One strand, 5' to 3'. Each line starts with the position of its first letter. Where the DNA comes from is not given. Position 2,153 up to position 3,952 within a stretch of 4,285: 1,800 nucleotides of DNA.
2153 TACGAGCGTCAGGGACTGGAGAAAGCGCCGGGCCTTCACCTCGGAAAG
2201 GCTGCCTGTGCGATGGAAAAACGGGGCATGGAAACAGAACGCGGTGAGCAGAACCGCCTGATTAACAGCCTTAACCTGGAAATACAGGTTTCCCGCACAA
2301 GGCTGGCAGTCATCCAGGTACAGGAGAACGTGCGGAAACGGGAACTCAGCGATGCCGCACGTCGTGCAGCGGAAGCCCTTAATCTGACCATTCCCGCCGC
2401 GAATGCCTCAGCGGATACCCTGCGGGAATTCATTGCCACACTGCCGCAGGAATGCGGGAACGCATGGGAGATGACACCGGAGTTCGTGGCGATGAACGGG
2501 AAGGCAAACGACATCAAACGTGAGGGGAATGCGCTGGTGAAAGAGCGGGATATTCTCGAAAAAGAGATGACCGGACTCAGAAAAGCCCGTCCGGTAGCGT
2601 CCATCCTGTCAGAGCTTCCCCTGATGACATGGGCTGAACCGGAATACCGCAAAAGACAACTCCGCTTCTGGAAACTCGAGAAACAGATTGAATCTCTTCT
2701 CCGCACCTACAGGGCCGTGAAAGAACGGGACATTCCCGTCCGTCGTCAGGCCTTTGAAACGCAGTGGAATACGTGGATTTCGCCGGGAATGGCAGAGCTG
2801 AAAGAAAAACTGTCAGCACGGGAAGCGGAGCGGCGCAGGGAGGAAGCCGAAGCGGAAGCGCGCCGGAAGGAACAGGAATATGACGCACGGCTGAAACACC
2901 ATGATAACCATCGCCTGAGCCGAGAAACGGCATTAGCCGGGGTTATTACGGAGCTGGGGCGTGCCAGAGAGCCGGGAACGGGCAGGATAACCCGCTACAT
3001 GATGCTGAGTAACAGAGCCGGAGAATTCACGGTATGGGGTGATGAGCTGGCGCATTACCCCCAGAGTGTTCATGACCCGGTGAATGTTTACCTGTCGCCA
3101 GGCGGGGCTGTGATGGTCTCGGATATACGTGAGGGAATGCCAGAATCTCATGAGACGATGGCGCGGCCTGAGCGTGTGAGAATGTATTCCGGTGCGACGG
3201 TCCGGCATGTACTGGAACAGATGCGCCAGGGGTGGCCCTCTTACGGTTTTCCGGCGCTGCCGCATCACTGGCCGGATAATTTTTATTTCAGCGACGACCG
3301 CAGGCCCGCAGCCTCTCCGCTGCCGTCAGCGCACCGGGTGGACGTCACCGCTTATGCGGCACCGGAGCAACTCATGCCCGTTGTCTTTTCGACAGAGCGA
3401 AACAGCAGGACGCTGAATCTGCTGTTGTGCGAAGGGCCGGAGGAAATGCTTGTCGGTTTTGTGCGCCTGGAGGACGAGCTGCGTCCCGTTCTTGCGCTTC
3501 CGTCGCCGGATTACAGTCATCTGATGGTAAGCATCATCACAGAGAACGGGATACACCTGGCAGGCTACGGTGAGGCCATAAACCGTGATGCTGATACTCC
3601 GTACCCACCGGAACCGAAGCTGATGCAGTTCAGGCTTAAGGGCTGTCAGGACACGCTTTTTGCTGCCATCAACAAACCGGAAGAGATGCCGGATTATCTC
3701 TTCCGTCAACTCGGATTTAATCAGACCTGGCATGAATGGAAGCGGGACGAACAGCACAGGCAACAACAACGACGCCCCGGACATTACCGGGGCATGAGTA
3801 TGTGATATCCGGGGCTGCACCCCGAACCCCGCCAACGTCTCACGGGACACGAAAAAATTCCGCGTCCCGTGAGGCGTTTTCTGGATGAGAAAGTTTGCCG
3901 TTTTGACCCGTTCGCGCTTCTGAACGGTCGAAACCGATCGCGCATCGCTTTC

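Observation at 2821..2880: Purine-rich low-complexity repeat inside mobA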

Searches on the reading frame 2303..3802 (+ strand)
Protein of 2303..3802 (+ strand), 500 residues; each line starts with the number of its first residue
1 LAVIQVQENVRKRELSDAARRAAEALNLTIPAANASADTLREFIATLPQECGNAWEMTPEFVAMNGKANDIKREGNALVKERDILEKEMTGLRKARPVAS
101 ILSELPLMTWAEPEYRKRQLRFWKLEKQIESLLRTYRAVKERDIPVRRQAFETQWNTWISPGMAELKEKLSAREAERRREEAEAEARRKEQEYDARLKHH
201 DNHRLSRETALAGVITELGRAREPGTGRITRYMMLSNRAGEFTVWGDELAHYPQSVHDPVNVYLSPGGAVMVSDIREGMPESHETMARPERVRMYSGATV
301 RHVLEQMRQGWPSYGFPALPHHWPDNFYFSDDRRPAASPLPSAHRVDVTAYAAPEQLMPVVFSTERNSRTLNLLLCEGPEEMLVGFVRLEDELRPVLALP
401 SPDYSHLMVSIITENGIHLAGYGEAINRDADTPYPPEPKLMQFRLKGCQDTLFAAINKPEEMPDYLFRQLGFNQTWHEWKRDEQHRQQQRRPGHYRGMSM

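Call 38: search_protein_representatives(protein=window:2303-3802:+)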
Query: 500 residues. Proteins with E-value up to 0.001 (for the whole library): 66; up to 1e-10: 35; up to 1e-30: 7. The best 66 are listed.
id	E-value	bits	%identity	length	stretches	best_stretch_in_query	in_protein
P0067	2.6e-100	353.3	41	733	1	9-499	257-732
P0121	2.2e-65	238.1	32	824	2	15-291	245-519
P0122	2.7e-47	178.5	38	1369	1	207-491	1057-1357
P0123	6.9e-36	140.9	48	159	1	351-490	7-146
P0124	2.3e-33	132.5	83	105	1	163-246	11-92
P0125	5.3e-32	128.1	38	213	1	292-495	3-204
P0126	1.8e-31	126.3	92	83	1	235-299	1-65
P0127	4.2e-30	121.8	49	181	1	375-499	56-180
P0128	8.3e-30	120.8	32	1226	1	277-492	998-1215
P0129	1.4e-29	120.0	34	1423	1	232-490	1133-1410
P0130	5.2e-29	118.2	95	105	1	444-500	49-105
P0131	1.6e-27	113.3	33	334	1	276-490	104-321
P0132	1.2e-26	110.3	79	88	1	108-180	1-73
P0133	1.3e-26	110.3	34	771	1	277-490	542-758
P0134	4.7e-25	105.1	72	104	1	1-79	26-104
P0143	4.7e-17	78.7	29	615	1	170-490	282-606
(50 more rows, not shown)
